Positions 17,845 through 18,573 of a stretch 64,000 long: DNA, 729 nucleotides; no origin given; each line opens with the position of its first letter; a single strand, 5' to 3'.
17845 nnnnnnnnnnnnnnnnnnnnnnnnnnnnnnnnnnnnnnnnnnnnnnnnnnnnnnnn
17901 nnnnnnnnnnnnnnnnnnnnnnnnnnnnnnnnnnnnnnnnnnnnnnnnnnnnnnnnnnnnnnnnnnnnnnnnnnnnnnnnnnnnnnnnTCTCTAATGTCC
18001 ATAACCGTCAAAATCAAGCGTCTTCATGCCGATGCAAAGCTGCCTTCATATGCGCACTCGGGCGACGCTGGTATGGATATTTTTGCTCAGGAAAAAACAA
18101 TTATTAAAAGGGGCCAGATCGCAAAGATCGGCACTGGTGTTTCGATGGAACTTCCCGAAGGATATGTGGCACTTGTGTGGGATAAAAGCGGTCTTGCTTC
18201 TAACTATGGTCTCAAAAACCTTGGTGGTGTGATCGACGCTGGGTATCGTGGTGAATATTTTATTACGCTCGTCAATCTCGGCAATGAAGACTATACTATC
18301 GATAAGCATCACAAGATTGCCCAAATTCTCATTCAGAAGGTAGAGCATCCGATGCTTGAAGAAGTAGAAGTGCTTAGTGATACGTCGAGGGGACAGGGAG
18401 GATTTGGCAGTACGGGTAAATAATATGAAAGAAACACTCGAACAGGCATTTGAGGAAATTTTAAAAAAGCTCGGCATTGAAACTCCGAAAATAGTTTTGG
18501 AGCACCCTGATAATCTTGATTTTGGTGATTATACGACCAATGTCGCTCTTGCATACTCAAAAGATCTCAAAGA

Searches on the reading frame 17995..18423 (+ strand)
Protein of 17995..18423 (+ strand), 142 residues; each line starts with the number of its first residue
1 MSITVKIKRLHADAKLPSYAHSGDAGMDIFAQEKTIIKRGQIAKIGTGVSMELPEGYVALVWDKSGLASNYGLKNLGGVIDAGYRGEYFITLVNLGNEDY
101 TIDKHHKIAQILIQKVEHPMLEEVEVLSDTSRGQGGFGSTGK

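Call 12: search_protein_families(library=ncbifam, proteins=[window:17995-18423:+])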
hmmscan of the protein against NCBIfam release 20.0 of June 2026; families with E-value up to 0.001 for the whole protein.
window:17995-18423:+ (142 aa): 5 families
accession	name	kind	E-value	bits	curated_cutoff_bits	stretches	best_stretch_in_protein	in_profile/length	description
TIGR00576.1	dut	superfamily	3.6e-43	146.7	102.55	1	5-142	2-143/143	dUTP diphosphatase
NF001862.0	PRK00601.1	equivalog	1.6e-42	144.7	103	1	2-142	5-149/150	dUTP diphosphatase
TIGR02274.1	dCTP_deam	equivalog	1.5e-09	37.8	92.8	1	29-121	66-159/180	dCTP deaminase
NF010561.0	PRK13956.1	equivalog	2.1e-08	34.1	223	1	13-142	15-147/147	dUTP diphosphatase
NF002598.0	PRK02253.1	equivalog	0.0004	19.9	130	1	50-119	85-153/167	deoxyuridine 5'-triphosphate nucleotidohydrolase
